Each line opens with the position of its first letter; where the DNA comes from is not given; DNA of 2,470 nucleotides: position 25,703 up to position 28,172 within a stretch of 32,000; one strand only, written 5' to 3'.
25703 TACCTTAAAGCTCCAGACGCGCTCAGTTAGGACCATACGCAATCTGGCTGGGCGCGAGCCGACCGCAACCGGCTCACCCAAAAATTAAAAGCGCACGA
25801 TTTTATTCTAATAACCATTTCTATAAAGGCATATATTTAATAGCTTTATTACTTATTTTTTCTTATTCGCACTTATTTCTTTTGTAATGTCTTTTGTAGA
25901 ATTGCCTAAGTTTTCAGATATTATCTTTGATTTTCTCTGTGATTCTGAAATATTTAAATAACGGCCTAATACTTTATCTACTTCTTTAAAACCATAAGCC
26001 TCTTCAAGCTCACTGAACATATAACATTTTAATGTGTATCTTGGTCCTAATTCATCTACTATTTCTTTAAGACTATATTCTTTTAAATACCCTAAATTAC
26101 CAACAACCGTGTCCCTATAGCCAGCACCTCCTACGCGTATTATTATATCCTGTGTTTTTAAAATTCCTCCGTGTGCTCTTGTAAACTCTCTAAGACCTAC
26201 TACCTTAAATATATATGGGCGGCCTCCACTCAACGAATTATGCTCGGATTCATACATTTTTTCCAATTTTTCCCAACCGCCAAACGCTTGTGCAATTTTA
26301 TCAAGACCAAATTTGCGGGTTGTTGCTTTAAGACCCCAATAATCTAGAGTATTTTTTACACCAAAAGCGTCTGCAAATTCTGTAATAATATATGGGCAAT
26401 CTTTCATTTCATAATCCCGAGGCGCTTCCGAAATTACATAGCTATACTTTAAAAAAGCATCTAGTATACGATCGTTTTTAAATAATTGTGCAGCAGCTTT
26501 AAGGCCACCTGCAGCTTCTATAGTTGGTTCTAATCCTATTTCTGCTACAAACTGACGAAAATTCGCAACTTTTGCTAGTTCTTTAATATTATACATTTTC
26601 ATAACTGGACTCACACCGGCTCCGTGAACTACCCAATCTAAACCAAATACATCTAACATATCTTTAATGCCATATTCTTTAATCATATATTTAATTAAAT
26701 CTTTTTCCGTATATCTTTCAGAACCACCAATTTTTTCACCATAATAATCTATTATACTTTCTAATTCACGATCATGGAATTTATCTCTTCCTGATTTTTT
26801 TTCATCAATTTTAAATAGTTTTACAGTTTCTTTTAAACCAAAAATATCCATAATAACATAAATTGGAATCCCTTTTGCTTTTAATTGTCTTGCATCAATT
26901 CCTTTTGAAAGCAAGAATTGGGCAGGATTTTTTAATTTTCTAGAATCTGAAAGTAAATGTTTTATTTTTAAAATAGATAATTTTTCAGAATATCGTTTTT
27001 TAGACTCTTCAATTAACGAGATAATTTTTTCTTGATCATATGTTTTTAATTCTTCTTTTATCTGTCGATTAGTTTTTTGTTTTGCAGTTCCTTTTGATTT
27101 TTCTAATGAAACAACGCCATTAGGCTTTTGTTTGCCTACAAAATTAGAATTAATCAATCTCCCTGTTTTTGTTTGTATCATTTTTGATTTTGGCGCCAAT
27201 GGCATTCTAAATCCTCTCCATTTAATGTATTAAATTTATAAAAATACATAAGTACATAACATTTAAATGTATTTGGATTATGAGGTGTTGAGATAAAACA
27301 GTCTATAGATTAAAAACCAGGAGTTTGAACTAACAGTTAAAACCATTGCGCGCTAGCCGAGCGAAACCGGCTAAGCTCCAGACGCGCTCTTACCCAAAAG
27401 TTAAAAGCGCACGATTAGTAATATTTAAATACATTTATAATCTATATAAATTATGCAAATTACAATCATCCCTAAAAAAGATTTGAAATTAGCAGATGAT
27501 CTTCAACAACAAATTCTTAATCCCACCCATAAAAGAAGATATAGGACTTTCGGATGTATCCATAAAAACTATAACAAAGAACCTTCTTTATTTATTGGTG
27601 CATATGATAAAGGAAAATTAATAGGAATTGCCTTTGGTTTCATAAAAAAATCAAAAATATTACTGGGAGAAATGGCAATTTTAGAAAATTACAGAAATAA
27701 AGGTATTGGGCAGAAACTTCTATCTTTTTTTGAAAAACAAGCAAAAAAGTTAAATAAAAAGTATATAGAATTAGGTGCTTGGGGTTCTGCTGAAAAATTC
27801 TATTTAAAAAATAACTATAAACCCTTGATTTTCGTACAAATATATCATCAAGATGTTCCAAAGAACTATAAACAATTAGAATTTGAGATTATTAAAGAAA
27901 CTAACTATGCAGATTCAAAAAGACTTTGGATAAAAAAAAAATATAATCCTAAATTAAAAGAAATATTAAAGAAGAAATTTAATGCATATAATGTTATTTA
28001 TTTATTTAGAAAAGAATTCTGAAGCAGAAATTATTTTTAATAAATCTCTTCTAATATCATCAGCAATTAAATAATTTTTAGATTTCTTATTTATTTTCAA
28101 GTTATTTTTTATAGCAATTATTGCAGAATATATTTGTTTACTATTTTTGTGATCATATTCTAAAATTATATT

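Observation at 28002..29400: Minimal RiPP-like operon: unannotated 41-aa peptide ending in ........, a radical SAM/SPASM enzyme and a 77-aa partner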

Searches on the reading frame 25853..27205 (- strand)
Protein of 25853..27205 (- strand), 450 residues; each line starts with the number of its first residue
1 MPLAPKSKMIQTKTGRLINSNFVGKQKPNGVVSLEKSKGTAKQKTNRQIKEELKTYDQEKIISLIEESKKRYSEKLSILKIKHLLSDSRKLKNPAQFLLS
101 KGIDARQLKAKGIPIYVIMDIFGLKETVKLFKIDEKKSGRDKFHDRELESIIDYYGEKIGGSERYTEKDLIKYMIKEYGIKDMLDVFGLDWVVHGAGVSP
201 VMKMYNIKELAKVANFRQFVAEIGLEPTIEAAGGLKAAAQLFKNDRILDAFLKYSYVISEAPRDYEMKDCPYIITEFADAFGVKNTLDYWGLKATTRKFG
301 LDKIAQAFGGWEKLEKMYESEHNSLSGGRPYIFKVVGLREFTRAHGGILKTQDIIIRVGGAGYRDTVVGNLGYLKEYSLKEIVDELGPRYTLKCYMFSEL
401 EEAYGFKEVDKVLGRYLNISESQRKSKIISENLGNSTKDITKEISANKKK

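Call 9: search_protein_families(library=pfam, proteins=[window:25853-27205:-], max_evalue=0.1)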
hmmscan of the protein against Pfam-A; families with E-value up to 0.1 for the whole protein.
window:25853-27205:- (450 aa): 3 families
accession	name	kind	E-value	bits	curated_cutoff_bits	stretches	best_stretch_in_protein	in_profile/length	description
PF09269.16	DUF1967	-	0.0032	17.9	27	1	191-233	12-54/70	Domain of unknown function (DUF1967)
PF05320.17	Pox_RNA_Pol_19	-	0.075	13.5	25.4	1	33-92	39-95/166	Poxvirus DNA-directed RNA polymerase 19 kDa subunit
PF10458.14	Val_tRNA-synt_C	-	0.078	13.7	25.9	1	8-54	18-63/66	Valyl tRNA synthetase tRNA binding arm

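Call 12: search_protein_families(library=ncbifam, proteins=[window:25853-27205:-], max_evalue=0.1)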
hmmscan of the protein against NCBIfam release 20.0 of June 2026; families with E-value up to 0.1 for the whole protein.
window:25853-27205:- (450 aa): 0 families

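Call 115: search_protein_families(library=padloc, proteins=[window:25853-27205:-], max_evalue=0.001)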
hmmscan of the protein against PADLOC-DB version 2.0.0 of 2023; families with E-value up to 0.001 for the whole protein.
window:25853-27205:- (450 aa): 0 families

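Call 116: find_encoding_contigs(protein=window:25853-27205:-, flank=10000, max_places=4)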
Protein window:25853-27205:- (450 aa): 4 contigs read that carry it; 3 places shown.
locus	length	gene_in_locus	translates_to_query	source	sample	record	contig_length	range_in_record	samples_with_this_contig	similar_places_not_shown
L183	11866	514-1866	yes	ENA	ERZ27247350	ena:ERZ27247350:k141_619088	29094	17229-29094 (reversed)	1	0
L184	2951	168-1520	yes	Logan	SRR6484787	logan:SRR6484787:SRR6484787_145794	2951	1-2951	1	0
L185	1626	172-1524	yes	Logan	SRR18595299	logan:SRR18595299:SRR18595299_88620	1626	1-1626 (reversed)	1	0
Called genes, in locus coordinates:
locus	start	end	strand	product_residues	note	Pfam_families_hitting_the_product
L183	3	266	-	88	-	?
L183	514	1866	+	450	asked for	-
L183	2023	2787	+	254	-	PF06966:DUF1295, PF04191:PEMT (weak)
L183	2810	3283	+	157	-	PF00293:NUDIX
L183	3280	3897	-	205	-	-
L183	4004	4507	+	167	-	PF01467:CTP_transf_like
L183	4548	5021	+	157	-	-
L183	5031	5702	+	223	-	-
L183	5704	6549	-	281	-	PF01784:DUF34_NIF3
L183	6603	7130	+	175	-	PF00583:Acetyltransf_1 (weak)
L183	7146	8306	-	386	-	PF13433:Peripla_BP_5, PF13458:Peripla_BP_6, PF01094:ANF_receptor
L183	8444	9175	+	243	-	PF01978:TrmB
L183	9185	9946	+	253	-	PF00891:Methyltransf_2 (weak), PF01209:Ubie_methyltran (weak), PF05175:MTS (weak), PF13489:Methyltransf_23, PF13847:Methyltransf_31, PF08241:Methyltransf_11, PF08242:Methyltransf_12, PF13649:Methyltransf_25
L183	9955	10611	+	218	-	-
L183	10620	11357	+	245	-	PF02463:SMC_N (faint), PF00005:ABC_tran, PF13304:AAA_21, PF12399:BCA_ABC_TP_C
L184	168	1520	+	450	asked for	-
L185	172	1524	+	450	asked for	-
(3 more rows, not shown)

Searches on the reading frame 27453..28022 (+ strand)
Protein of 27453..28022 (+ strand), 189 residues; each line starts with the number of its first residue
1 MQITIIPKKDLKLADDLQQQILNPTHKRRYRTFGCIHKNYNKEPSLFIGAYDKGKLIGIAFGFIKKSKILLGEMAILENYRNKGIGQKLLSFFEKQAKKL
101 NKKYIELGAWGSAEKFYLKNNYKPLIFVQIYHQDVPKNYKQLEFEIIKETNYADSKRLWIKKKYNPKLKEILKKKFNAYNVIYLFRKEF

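Call 9: search_protein_families(library=pfam, proteins=[window:27453-28022:+], max_evalue=0.1)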
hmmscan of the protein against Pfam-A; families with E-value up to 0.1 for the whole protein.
window:27453-28022:+ (189 aa): 3 families
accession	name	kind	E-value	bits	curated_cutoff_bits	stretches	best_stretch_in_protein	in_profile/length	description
PF13508.13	Acetyltransf_7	-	2.9e-11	44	27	1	45-123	3-83/84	Acetyltransferase (GNAT) domain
PF00583.31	Acetyltransf_1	-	1.1e-09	39.1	20.7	1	38-108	26-99/116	Acetyltransferase (GNAT) family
PF13673.13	Acetyltransf_10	-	8.9e-09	35.8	23.6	1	34-124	20-109/128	Acetyltransferase (GNAT) domain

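Call 12: search_protein_families(library=ncbifam, proteins=[window:27453-28022:+], max_evalue=0.1)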
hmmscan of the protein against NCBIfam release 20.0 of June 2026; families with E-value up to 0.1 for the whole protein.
window:27453-28022:+ (189 aa): 11 families
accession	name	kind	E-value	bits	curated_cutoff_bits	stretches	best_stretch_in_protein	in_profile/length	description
TIGR01575.1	rimI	equivalog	7.8e-06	26.1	86.4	1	32-133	19-123/132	ribosomal protein S18-alanine N-acetyltransferase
NF040501.1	resist_ArsN2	equivalog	7.3e-05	22.4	125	1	45-124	24-103/133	arsenic resistance N-acetyltransferase ArsN2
NF033078.2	AAC_6p_Ia_fam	equivalog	0.00038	20.3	265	1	42-110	48-117/181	AAC(6')-Ia family aminoglycoside 6'-N-acetyltransferase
NF053587.1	SpmdActasePaiA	equivalog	0.004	16.9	250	1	74-129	96-149/172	spermidine/spermine N(1)-acetyltransferase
NF002959.0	PRK03624.1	equivalog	0.013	15.2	124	1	36-106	40-110/147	GNAT family acetyltransferase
NF041158.1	Spm_actase_Thplmales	equivalog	0.017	15.5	225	1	45-95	62-112/115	spermidine N(1)-acetyltransferase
NF007644.0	PRK10314.1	equivalog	0.019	14.8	171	1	68-134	74-139/153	GNAT family N-acetyltransferase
NF005840.0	PRK07757.1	equivalog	0.056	13.3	154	1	73-123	71-119/153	N-acetyltransferase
NF033150.1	AAC_6p_A49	exception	0.062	13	410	1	44-108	51-116/184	aminoglycoside 6'-N-acetyltransferase AacA49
NF007530.0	PRK10146.1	equivalog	0.072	13.3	142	0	72-123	80-134/144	aminoalkylphosphonate N-acetyltransferase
NF033213.1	matur_PanM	equivalog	0.073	12.9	68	0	34-119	29-113/130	aspartate 1-decarboxylase autocleavage activator PanM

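Call 115: search_protein_families(library=padloc, proteins=[window:27453-28022:+], max_evalue=0.001)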
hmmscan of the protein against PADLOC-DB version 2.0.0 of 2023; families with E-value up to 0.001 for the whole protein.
window:27453-28022:+ (189 aa): 0 families
